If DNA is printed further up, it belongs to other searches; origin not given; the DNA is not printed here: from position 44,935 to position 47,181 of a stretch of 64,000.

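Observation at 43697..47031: Archaeal-type GatE-GatD transamidation operon inside a Bacteroidota chromosome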

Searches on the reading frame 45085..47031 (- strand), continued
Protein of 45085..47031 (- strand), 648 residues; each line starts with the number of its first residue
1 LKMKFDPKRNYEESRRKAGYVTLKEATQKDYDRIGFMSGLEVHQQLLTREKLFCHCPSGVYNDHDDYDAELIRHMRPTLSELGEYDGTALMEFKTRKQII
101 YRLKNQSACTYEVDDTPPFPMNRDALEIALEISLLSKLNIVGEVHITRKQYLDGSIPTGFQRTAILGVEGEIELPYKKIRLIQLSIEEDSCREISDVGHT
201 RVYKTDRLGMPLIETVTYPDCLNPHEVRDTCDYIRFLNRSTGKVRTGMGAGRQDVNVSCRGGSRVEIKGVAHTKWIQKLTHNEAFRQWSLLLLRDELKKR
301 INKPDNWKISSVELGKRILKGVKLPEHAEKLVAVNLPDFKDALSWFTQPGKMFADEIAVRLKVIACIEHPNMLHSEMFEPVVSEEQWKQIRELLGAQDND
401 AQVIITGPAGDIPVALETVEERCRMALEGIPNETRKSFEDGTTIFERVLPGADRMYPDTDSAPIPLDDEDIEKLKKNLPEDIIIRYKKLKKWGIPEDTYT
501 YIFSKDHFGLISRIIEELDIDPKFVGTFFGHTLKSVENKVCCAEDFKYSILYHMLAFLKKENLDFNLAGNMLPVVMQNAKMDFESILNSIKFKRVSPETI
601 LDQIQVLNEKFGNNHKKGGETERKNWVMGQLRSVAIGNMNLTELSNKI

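Call 39: find_encoding_contigs(protein=P0001, flank=10000, max_places=4)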
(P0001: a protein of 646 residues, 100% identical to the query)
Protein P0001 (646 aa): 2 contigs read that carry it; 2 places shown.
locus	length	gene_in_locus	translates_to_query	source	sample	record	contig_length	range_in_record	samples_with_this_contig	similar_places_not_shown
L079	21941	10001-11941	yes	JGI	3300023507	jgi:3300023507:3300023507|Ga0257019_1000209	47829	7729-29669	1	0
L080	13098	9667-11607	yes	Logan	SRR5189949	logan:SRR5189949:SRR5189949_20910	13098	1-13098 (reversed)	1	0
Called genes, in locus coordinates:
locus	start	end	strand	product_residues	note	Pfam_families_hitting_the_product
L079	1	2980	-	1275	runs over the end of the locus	PF00801:PKD, PF18911:PKD_4, PF20009:GEVED, PF00801:PKD, PF18911:PKD_4, PF00801:PKD, PF18911:PKD_4, PF00801:PKD, +3 more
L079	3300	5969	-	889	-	PF19838:LptD_2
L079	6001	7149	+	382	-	PF01520:Amidase_3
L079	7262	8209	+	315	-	PF28542:DUF8434, PF02470:MlaD, PF28544:Helical_needle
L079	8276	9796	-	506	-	PF13100:OstA_2, PF03968:LptD_N, PF06835:LptC (faint)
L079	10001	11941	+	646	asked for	PF02934:GatB_N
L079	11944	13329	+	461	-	PF18195:GatD_N, PF00710:Asparaginase, PF17763:Asparaginase_C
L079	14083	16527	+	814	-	PF22666:Glyco_hydro_2_N2, PF00703:Glyco_hydro_2, PF17786:Mannosidase_ig, PF17753:Ig_mannosidase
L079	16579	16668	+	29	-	-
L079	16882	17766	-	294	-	PF00698:Acyl_transf_1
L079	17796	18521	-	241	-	PF01027:Bax1-I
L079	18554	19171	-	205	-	PF01227:GTP_cyclohydroI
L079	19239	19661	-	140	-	PF01242:PTPS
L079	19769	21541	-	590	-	PF00654:Voltage_CLC, PF00571:CBS (faint)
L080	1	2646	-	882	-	?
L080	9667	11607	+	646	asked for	PF02934:GatB_N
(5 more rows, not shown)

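Call 40: find_encoding_contigs(protein=P0272, flank=6000, max_places=3)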
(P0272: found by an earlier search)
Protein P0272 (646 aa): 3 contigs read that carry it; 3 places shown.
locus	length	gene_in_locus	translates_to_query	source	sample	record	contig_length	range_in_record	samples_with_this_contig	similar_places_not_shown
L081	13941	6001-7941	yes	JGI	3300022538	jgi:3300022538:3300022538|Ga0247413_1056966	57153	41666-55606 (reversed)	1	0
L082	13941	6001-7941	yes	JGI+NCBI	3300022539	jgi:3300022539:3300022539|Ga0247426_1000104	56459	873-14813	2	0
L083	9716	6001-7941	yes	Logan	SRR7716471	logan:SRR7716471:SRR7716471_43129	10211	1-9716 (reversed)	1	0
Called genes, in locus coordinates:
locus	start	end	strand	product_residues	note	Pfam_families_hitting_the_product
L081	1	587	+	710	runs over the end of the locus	?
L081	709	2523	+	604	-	PF00496:SBP_bac_5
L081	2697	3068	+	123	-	-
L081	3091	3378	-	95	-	-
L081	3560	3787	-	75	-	PF08271:Zn_Ribbon_TF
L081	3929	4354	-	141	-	-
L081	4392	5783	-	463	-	PF18195:GatD_N, PF00710:Asparaginase, PF17763:Asparaginase_C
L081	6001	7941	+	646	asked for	PF02934:GatB_N, PF02938:GAD, PF02637:GatB_Yqey, PF09424:YqeY (weak)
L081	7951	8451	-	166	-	-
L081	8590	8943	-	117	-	-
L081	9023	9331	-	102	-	-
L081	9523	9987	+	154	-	-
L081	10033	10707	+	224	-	-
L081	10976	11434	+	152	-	PF00416:Ribosomal_S13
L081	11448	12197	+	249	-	PF00163:Ribosomal_S4 (weak), PF01479:S4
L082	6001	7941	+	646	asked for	PF02934:GatB_N, PF02938:GAD, PF02637:GatB_Yqey, PF09424:YqeY (weak)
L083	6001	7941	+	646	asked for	PF02934:GatB_N, PF02938:GAD, PF02637:GatB_Yqey, PF09424:YqeY (weak)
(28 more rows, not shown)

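Call 41: find_encoding_contigs(protein=P0203, flank=8000, max_places=1)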
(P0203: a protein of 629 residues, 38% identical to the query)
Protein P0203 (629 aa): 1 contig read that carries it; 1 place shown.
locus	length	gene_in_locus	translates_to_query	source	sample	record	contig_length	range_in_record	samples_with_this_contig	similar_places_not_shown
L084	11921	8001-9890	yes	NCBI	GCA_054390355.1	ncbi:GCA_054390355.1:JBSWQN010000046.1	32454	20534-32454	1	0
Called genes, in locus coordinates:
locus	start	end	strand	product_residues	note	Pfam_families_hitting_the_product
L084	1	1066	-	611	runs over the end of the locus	PF13304:AAA_21 (faint), PF02463:SMC_N (faint), PF00005:ABC_tran, PF13401:AAA_22 (weak)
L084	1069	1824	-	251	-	PF00005:ABC_tran, PF13304:AAA_21 (faint)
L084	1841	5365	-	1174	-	PF02687:FtsX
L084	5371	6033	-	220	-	PF06271:RDD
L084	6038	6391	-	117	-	PF03551:PadR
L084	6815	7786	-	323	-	-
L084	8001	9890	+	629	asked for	PF02934:GatB_N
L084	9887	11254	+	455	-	PF18195:GatD_N, PF00710:Asparaginase, PF17763:Asparaginase_C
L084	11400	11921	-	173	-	?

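Call 42: find_encoding_contigs(protein=P0265, flank=8000, max_places=1)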
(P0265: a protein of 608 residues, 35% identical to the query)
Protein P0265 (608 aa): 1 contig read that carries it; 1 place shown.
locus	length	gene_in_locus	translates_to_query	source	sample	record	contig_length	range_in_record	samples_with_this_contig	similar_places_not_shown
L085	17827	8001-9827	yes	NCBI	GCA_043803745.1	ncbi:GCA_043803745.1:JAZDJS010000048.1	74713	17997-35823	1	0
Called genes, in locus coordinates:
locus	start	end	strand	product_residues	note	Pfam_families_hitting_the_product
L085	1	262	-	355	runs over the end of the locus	PF00091:Tubulin, PF12327:FtsZ_C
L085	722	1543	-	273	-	-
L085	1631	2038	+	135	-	-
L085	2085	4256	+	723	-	PF05048:NosD, PF13229:Beta_helix (weak), PF00526:Dicty_CTDC (weak)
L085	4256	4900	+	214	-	-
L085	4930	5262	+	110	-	-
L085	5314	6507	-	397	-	PF00999:Na_H_Exchanger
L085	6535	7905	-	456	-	PF18195:GatD_N, PF00710:Asparaginase, PF17763:Asparaginase_C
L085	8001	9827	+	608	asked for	PF02934:GatB_N, PF02938:GAD, PF02637:GatB_Yqey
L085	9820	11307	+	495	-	PF00437:T2SSE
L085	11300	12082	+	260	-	-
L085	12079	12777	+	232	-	-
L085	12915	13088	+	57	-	-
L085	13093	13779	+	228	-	-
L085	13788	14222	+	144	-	PF13673:Acetyltransf_10, PF00583:Acetyltransf_1, PF13508:Acetyltransf_7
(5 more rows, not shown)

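Call 43: find_encoding_contigs(protein=P0271, flank=8000, max_places=1)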
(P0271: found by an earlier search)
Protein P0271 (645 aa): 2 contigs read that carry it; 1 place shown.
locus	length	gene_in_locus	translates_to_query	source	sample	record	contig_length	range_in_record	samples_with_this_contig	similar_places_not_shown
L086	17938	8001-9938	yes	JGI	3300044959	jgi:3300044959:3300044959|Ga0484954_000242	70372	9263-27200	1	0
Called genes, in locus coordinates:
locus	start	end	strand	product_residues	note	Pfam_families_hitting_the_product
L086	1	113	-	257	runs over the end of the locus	-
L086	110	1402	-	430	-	PF00202:Aminotran_3, PF00155:Aminotran_1_2 (weak)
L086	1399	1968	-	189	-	PF00891:Methyltransf_2, PF13489:Methyltransf_23, PF01209:Ubie_methyltran, PF05175:MTS, PF13847:Methyltransf_31, PF08241:Methyltransf_11, PF08242:Methyltransf_12, PF13649:Methyltransf_25, +4 more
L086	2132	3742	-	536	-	PF20154:LNT_N, PF00795:CN_hydrolase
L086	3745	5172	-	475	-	PF01026:TatD_DNase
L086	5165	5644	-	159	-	PF00578:AhpC-TSA, PF08534:Redoxin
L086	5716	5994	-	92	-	-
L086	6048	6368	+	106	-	PF03091:CutA1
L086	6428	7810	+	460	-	PF01225:Mur_ligase, PF08245:Mur_ligase_M, PF02875:Mur_ligase_C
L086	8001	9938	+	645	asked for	PF02934:GatB_N, PF02637:GatB_Yqey (weak)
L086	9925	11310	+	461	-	PF18195:GatD_N, PF00710:Asparaginase, PF17763:Asparaginase_C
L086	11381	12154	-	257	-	PF02621:VitK2_biosynth (weak)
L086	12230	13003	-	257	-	PF09520:HinfI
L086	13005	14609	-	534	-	PF01555:N6_N4_Mtase, PF13847:Methyltransf_31 (faint)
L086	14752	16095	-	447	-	PF21377:MurD_N (weak), PF21799:MurD-like_N, PF08245:Mur_ligase_M, PF02875:Mur_ligase_C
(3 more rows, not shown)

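Call 44: find_encoding_contigs(protein=P0276, flank=8000, max_places=1)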
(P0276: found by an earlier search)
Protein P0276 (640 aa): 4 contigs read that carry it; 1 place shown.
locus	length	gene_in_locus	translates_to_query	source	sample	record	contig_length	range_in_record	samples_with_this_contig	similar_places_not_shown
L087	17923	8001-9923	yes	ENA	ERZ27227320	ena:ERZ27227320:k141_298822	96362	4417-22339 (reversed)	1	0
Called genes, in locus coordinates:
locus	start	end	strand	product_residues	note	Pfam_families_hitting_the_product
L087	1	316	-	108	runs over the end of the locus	-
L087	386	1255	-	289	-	PF02629:CoA_binding, PF13380:CoA_binding_2, PF13607:Succ_CoA_lig, PF00549:Ligase_CoA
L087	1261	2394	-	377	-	PF02786:CPSase_L_D2, PF08442:ATP-grasp_2, PF13549:ATP-grasp_5, PF24948:Citrate_synth_N, PF00549:Ligase_CoA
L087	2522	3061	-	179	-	-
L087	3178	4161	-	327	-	PF23023:Anti-Pycsar_Apyc1, PF00753:Lactamase_B (weak), PF12706:Lactamase_B_2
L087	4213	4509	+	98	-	-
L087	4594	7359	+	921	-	PF03104:DNA_pol_B_exo1, PF13482:RNase_H_2 (faint), PF00136:DNA_pol_B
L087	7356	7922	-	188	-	PF00156:Pribosyltran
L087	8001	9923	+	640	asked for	PF02934:GatB_N, PF02938:GAD, PF02637:GatB_Yqey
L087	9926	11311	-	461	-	PF02878:PGM_PMM_I, PF02879:PGM_PMM_II, PF02880:PGM_PMM_III, PF00408:PGM_PMM_IV (weak)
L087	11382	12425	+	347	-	PF25133:TYW2_N_2 (weak), PF02475:TRM5-TYW2_MTfase, PF05175:MTS (weak), PF06325:PrmA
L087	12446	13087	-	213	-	-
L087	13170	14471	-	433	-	PF01336:tRNA_anti-codon, PF00152:tRNA-synt_2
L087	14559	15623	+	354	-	PF00515:TPR_1 (faint), PF07719:TPR_2 (faint), PF13181:TPR_8 (faint), PF13424:TPR_12 (faint), PF13428:TPR_14 (faint)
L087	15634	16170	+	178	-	-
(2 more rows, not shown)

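Call 57: search_protein_families(library=ncbifam, proteins=[L038:1227-2948:-, L038:2978-4453:-, L047:14366-15874:-], max_evalue=1e-10)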
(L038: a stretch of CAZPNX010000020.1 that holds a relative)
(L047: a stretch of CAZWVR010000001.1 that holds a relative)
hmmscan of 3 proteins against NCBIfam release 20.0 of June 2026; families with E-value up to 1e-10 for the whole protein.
L038:1227-2948:- (573 aa): 8 families
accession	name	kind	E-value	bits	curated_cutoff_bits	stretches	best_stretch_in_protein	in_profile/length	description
NF011291.0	PRK14703.1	equivalog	9.4e-244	811.1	681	1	16-571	12-559/769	glutamine--tRNA ligase/YqeY domain fusion protein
TIGR00440.1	glnS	equivalog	6e-199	662.3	425.8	1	36-569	1-523/524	glutamine--tRNA ligase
TIGR00463.1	gltX_arch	equivalog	1.5e-97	327.4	401.75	1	22-550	80-549/560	glutamate--tRNA ligase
NF003169.0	PRK04156.1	equivalog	3.6e-83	280.1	516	1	23-550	89-556/567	glutamate--tRNA ligase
TIGR00464.1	gltX_bact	equivalog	1.4e-22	80.2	289.95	1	36-162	2-128/470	glutamate--tRNA ligase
NF004315.1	PRK05710.1-4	equivalog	8e-19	68.1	250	1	38-157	1-123/274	tRNA glutamyl-Q(34) synthetase GluQRS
NF004314.0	PRK05710.1-3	equivalog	1.8e-13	50.5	256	1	36-143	7-114/297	tRNA glutamyl-Q(34) synthetase GluQRS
TIGR03838.1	queuosine_YadB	equivalog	4e-12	46.1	276.7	1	38-147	3-107/272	tRNA glutamyl-Q(34) synthetase GluQRS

L038:2978-4453:- (491 aa): 10 families
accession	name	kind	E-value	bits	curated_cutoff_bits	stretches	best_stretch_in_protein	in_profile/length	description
TIGR00464.1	gltX_bact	equivalog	6.2e-154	513.4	289.95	1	10-481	2-464/470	glutamate--tRNA ligase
TIGR03838.1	queuosine_YadB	equivalog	6e-66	222.6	276.7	1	11-280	2-252/272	tRNA glutamyl-Q(34) synthetase GluQRS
NF004314.0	PRK05710.1-3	equivalog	6.4e-61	206.3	256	1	6-280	3-255/297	tRNA glutamyl-Q(34) synthetase GluQRS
NF004315.1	PRK05710.1-4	equivalog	4.8e-57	193.5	250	1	12-283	1-273/274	tRNA glutamyl-Q(34) synthetase GluQRS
NF004313.0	PRK05710.1-2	equivalog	1.7e-50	171.9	380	1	7-270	2-254/299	tRNA glutamyl-Q(34) synthetase GluQRS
NF004312.0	PRK05710.1-1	equivalog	1.2e-46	159.5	453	1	8-267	12-246/306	tRNA glutamyl-Q(34) synthetase GluQRS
NF003169.0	PRK04156.1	equivalog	8.9e-44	150.1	516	1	3-251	94-333/567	glutamate--tRNA ligase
TIGR00463.1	gltX_arch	equivalog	2.8e-36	125.2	401.75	1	5-261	88-333/560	glutamate--tRNA ligase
NF011291.0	PRK14703.1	equivalog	3.2e-16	58.8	681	1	8-226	30-241/769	glutamine--tRNA ligase/YqeY domain fusion protein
TIGR00440.1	glnS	equivalog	5e-13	48.8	425.8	1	10-234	1-218/524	glutamine--tRNA ligase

L047:14366-15874:- (502 aa): 10 families
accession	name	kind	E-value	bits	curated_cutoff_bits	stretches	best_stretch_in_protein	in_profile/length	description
TIGR00464.1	gltX_bact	equivalog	2.1e-156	521.5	289.95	1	4-495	3-464/470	glutamate--tRNA ligase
NF004315.1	PRK05710.1-4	equivalog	1.7e-59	201.5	250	1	6-266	2-254/274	tRNA glutamyl-Q(34) synthetase GluQRS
TIGR03838.1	queuosine_YadB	equivalog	5.1e-57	193.3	276.7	1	5-265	3-235/272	tRNA glutamyl-Q(34) synthetase GluQRS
NF004314.0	PRK05710.1-3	equivalog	3.2e-53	181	256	1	4-264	8-237/297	tRNA glutamyl-Q(34) synthetase GluQRS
NF003169.0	PRK04156.1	equivalog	2.7e-42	145.2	516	1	4-312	103-390/567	glutamate--tRNA ligase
NF004313.0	PRK05710.1-2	equivalog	1.4e-40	139.4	380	1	4-266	6-248/299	tRNA glutamyl-Q(34) synthetase GluQRS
TIGR00463.1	gltX_arch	equivalog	2.3e-37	128.8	401.75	1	5-310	96-379/560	glutamate--tRNA ligase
NF004312.0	PRK05710.1-1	equivalog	3e-35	122.1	453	2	6-111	17-114/306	tRNA glutamyl-Q(34) synthetase GluQRS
TIGR00440.1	glnS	equivalog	1.4e-13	50.5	425.8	1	4-331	2-313/524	glutamine--tRNA ligase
NF011291.0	PRK14703.1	equivalog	5.5e-13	48.1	681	1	5-224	34-238/769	glutamine--tRNA ligase/YqeY domain fusion protein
